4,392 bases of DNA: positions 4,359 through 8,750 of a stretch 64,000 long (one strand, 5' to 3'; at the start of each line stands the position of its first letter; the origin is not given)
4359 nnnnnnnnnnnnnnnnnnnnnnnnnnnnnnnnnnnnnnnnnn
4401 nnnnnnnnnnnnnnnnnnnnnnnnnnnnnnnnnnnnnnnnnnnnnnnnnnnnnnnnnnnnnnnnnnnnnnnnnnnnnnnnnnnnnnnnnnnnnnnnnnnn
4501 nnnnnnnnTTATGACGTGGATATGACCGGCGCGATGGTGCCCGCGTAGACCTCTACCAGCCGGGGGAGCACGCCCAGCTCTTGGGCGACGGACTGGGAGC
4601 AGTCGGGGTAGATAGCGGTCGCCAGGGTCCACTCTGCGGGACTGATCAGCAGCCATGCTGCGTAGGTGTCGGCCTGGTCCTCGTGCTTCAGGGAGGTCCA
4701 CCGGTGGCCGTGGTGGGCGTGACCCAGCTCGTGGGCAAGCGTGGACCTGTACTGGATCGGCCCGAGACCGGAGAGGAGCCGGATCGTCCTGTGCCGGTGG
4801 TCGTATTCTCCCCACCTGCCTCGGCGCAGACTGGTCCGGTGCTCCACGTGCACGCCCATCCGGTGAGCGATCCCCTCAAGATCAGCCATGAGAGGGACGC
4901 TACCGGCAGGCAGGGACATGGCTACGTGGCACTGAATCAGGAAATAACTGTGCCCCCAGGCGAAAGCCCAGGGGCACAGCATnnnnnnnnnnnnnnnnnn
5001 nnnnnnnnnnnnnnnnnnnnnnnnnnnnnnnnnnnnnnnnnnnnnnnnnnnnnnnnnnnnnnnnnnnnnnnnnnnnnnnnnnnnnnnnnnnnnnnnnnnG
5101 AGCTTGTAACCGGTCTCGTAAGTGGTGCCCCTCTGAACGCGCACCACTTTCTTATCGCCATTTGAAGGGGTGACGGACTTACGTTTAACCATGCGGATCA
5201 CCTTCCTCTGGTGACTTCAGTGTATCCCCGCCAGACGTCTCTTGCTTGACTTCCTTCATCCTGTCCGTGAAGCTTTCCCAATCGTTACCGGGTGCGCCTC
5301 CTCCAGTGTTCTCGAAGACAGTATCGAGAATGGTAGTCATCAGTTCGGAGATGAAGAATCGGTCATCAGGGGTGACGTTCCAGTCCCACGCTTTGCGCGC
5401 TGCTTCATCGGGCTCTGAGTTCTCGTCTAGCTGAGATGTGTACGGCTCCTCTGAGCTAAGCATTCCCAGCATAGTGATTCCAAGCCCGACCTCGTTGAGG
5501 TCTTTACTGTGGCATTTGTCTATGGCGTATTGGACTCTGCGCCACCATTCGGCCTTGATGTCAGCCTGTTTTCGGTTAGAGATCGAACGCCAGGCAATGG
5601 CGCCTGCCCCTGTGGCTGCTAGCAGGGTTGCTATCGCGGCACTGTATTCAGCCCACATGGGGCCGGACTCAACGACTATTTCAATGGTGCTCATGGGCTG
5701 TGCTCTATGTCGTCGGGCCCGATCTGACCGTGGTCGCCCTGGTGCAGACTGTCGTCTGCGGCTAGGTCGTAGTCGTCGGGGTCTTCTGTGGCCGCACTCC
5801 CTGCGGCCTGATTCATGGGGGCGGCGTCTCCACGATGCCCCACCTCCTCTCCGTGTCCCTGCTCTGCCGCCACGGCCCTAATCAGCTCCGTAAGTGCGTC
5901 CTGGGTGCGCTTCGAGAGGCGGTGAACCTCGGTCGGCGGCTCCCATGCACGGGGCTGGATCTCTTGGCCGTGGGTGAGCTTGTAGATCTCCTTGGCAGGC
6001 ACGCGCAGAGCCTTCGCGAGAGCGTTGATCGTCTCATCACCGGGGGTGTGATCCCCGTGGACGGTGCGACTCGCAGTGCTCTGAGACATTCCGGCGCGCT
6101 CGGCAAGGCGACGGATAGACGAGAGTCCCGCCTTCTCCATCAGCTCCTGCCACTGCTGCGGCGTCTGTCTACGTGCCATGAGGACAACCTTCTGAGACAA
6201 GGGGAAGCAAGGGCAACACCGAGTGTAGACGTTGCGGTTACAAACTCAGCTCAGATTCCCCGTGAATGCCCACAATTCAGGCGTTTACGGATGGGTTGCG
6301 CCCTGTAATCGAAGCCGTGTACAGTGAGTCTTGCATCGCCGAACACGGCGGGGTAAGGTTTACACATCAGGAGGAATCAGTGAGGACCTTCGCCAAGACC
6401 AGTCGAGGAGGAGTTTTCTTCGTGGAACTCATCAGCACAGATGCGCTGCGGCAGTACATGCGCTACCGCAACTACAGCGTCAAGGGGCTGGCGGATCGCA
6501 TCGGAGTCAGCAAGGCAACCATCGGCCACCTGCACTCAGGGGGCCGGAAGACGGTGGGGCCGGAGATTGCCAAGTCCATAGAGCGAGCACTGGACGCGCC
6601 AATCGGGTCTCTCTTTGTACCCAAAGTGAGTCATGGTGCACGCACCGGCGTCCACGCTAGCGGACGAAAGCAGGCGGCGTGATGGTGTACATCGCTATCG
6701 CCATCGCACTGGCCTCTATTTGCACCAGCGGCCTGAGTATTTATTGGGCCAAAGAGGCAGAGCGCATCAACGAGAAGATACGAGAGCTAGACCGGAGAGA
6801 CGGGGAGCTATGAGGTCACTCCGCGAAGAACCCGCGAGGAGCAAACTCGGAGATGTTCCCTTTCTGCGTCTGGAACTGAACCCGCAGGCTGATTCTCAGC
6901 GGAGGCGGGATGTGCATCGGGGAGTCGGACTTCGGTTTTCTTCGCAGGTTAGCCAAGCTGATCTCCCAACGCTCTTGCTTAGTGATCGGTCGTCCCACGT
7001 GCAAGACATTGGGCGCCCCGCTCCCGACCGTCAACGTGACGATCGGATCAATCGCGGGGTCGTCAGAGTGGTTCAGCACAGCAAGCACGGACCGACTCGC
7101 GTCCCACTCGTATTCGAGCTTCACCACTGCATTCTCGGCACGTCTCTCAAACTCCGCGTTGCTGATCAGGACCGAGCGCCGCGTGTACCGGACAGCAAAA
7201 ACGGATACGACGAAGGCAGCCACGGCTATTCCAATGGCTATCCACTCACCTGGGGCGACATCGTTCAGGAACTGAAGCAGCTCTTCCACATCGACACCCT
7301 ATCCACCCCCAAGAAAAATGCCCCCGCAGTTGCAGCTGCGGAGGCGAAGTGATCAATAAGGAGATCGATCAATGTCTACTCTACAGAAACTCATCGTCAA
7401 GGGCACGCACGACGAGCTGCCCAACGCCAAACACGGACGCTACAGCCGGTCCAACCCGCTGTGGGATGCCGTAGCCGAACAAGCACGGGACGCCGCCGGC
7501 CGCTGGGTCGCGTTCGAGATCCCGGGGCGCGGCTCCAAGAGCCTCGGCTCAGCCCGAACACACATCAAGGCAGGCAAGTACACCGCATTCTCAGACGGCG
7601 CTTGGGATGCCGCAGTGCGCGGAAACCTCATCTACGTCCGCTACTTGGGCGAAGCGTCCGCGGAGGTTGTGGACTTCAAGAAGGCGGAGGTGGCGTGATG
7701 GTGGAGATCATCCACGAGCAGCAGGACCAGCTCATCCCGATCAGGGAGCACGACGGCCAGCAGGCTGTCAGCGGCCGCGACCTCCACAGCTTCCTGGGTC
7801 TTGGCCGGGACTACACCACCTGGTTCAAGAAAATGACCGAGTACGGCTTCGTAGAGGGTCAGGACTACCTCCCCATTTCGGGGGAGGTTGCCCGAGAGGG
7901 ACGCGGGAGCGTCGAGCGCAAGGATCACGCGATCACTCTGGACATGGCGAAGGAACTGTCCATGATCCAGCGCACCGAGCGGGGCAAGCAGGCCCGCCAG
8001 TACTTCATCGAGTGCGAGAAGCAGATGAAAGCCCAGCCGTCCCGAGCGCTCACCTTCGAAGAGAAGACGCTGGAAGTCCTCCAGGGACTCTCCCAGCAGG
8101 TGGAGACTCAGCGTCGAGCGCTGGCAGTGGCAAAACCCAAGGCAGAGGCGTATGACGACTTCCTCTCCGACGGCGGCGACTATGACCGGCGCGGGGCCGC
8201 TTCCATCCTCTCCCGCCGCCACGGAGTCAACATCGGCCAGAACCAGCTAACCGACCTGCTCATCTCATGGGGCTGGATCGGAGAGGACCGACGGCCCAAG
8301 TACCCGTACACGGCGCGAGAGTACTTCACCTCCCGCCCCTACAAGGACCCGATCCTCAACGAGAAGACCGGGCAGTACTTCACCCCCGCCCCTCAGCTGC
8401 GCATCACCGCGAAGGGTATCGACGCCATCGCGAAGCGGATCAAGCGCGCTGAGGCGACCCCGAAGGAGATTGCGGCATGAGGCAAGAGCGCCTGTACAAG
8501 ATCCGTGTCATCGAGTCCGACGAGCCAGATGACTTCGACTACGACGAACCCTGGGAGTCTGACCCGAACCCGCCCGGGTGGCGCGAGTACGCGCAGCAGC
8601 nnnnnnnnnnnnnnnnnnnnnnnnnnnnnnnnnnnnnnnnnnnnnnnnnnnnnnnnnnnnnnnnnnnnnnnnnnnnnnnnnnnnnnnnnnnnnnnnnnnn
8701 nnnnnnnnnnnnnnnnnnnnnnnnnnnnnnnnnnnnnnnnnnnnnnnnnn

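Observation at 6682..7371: Convergent small membrane peptide and antisense membrane protein embedded in the early-lytic operon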

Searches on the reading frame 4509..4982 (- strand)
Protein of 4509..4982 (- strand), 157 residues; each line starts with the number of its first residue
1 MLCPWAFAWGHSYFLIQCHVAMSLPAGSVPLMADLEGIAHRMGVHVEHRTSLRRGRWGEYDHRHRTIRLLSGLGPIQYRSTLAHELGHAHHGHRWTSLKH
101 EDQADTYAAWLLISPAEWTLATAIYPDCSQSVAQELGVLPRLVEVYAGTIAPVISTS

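Call 6: search_protein_families(library=pfam, proteins=[window:4509-4982:-], max_evalue=0.1)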
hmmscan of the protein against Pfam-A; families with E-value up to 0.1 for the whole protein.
window:4509-4982:- (157 aa): 4 families
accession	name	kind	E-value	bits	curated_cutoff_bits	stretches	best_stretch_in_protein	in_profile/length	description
PF06114.19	Peptidase_M78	-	1.3e-07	31.9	22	1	41-138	3-113/123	IrrE N-terminal-like domain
PF20573.4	DUF6782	-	0.0098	15.6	27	1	55-108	67-120/241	Putative metallopeptidase family (DUF6782)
PF01435.24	Peptidase_M48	-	0.015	15.6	20.3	1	74-99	61-86/186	Peptidase family M48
PF14247.12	DUF4344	-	0.043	14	29.6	1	79-119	94-136/220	Putative metallopeptidase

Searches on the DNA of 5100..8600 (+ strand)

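Call 5: search_dna_similar(query=window:5100-8600:+, collection=phages, mode=distant, max_rows=20)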
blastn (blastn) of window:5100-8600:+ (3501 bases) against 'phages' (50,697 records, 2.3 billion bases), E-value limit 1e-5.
Records with a match: 57; places in all: 57; records where one place covers at least 80% of the query: 0.
Best place of each record, by identity: 80-90% 15; 60-80% 42.
By first word of the organism name: Streptococcus 38; Bordetella 7; Ralstonia 6; Lactobacillus 1; Escherichia 1; Corynebacterium 1; Lacticaseibacillus 1; Psychrobacter 1; Bacteriophage 1.
By host as written in the record: Bordetella avium 7; Ralstonia pseudosolanacearum I-33 (MT061) 4; Ralstonia pseudosolanacearum I-31 (MT035) 2; Streptococcus gordonii SK184 2; Streptococcus pneumoniae isolate DCC1738 2; Streptococcus pneumoniae 08B08535 2; Streptococcus pneumoniae Rx1 2; Streptococcus pneumoniae SA42 2; and 30 more.
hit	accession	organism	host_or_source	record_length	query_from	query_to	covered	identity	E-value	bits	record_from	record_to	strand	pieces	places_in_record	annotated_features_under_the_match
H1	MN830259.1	Lactobacillus phage JNU_P10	Lactobacillus paracasei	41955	2665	2910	7%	67.5%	6e-10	74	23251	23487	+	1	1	antirepressor protein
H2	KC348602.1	Streptococcus phage phi891591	Streptococcus suis 89/1591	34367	2805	2913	3%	75.7%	6e-10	73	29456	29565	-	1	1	putative phage antirepressor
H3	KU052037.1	Escherichia phage Rac-SA53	Escherichia coli SA53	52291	2818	2928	3%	72.1%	4e-6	62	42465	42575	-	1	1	ant: antirepressor protein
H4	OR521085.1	Corynebacterium phage PSonyx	Corynebacterium glutamicum MB001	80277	2822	2918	3%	78.4%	4e-12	82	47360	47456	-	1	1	86: antirepressor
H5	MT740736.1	Ralstonia phage Eline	Ralstonia pseudosolanacearum I-33 ...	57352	2828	2919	3%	82.6%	2e-16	95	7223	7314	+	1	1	hypothetical protein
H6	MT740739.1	Ralstonia phage Gerry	Ralstonia pseudosolanacearum I-33 ...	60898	2828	2919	3%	82.6%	2e-16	95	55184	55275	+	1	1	hypothetical protein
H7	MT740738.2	Ralstonia phage Gamede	Ralstonia pseudosolanacearum I-31 ...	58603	2828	2919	3%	82.6%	2e-16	95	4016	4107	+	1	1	hypothetical protein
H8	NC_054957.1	Ralstonia phage Eline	Ralstonia pseudosolanacearum I-33 ...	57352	2828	2919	3%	82.6%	2e-16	95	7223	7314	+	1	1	anti-repressor Ant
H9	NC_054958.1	Ralstonia phage Gamede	Ralstonia pseudosolanacearum I-31 ...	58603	2828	2919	3%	82.6%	2e-16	95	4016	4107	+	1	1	anti-repressor Ant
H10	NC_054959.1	Ralstonia phage Gerry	Ralstonia pseudosolanacearum I-33 ...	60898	2828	2919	3%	82.6%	2e-16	95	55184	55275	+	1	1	anti-repressor Ant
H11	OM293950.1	Bordetella phage vB_BaM-IFTN1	Bordetella avium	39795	2836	2919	2%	85.7%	2e-17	99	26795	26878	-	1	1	antirepressor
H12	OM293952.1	Bordetella phage vB_BaM-IFTN3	Bordetella avium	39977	2836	2919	2%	85.7%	2e-17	99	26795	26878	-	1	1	antirepressor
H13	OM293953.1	Bordetella phage vB_BaM-IFTN4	Bordetella avium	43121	2836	2919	2%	85.7%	2e-17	99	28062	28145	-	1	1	antirepressor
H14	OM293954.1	Bordetella phage vB_BaM-IFTN5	Bordetella avium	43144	2836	2919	2%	85.7%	2e-17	99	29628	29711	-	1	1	antirepressor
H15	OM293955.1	Bordetella phage vB_BaM-IFTN6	Bordetella avium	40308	2836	2919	2%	85.7%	2e-17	99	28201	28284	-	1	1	antirepressor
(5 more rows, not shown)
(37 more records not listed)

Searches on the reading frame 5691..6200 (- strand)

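Call 6: search_protein_families(library=pfam, proteins=[window:5691-6200:-], max_evalue=0.1)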
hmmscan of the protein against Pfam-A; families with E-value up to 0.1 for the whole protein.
window:5691-6200:- (169 aa): 11 families
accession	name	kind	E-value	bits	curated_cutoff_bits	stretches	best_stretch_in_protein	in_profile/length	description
PF01381.28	HTH_3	-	2.8e-08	34.1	23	1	19-71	3-54/55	Helix-turn-helix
PF13560.12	HTH_31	-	6.1e-08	33.3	27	1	19-71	8-60/64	Helix-turn-helix domain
PF13443.12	HTH_26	-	2e-07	31.6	22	1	19-75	4-60/63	Cro/C1-type HTH DNA-binding domain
PF09339.16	HTH_IclR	-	0.0012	19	22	1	23-48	15-40/52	IclR helix-turn-helix domain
PF07022.19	Phage_CI_repr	-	0.0034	18.1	22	1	20-68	6-53/65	Bacteriophage CI repressor helix-turn-helix domain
PF13412.12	HTH_24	-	0.015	15.3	21.9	1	19-45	11-36/48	Winged helix-turn-helix DNA-binding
PF12802.13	MarR_2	-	0.017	15.7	27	1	27-48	21-42/61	MarR family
PF13693.12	HTH_35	-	0.017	15.5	25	1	27-73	16-59/75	Winged helix-turn-helix DNA-binding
PF00356.27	LacI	-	0.019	15.2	27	1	31-64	4-37/46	Bacterial regulatory proteins, lacI family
PF13404.12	HTH_AsnC-type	-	0.019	15.2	27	1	25-47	16-38/42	AsnC-type helix-turn-helix domain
PF00440.29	TetR_N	-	0.021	15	24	0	19-42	7-32/47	Bacterial regulatory proteins, tetR family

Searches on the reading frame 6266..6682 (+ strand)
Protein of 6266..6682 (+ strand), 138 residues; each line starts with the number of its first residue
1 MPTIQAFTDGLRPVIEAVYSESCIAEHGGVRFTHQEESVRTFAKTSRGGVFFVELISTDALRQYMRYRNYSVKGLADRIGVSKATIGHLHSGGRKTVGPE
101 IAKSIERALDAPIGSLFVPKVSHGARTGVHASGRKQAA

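Call 6: search_protein_families(library=pfam, proteins=[window:6266-6682:+], max_evalue=0.1)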
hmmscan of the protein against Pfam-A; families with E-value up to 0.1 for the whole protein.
window:6266-6682:+ (138 aa): 6 families
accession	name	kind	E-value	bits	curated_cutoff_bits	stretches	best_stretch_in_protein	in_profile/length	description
PF01381.28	HTH_3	-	3.9e-06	27.2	23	1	61-113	1-52/55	Helix-turn-helix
PF13560.12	HTH_31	-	1.8e-05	25.4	27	1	61-112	6-57/64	Helix-turn-helix domain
PF13443.12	HTH_26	-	0.0021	18.7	22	1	61-117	2-58/63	Cro/C1-type HTH DNA-binding domain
PF02001.22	DUF134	-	0.011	16.7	27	1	31-97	11-78/98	Protein of unknown function DUF134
PF13936.12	HTH_38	-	0.034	14.3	27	0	65-87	16-38/44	Helix-turn-helix domain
PF15943.11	YdaS_toxin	-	0.057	13.7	30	0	74-109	13-47/65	Bacterial toxin YdaS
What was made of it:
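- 6380..6682 (+): cro-like HTH gene. Alternative starts are GTG 6380, GTG 6422 and ATG 6266. It is the first gene of the rightward early operon. HTH_3/HTH_31 hits (call 6).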

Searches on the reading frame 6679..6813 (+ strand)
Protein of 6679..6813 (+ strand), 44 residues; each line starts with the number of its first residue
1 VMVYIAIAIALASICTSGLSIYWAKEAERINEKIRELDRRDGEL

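Call 6: search_protein_families(library=pfam, proteins=[window:6679-6813:+], max_evalue=0.1)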
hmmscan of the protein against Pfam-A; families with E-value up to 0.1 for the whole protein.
window:6679-6813:+ (44 aa): 0 families

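Call 7: search_protein_families(library=phrogs, proteins=[window:6679-6813:+], max_evalue=1)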
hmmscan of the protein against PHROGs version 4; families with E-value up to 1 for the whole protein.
window:6679-6813:+ (44 aa): 2 families
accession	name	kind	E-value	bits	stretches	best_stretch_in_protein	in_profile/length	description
phrog_4948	-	unknown function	0.17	13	1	19-41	43-67/76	-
phrog_12212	-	unknown function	0.5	11.4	0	5-19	10-24/40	-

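Call 8: search_protein_families(library=padloc, proteins=[window:6679-6813:+], max_evalue=1)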
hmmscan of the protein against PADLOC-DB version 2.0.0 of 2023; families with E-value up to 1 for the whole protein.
window:6679-6813:+ (44 aa): 0 families

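Call 20: list_cluster_members(proteins=[P0001, window:6682-6813:+, window:7372-7698:+, window:5185-5694:-, window:5691-6179:-])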
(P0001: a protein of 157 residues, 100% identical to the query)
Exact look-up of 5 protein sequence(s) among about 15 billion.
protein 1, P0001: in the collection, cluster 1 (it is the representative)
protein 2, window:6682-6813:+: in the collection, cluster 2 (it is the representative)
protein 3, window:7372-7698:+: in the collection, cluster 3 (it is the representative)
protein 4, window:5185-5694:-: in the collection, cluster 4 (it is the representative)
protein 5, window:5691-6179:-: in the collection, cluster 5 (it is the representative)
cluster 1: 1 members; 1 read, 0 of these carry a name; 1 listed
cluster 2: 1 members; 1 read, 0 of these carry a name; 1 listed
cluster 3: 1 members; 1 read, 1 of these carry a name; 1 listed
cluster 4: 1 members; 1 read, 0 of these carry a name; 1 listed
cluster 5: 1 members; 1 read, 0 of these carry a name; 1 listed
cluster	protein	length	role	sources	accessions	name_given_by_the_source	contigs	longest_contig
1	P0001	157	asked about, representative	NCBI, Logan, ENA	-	-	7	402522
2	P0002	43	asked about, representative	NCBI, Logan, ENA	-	-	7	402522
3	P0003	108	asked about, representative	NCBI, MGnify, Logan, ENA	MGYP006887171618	CR=1 FL=1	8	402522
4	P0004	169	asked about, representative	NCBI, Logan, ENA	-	-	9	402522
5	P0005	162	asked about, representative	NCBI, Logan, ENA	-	-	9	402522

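Call 74: search_protein_families(library=ncbifam, proteins=[window:6682-6813:+], max_evalue=1)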
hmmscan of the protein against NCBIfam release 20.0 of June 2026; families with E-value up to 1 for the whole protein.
window:6682-6813:+ (43 aa): 0 families
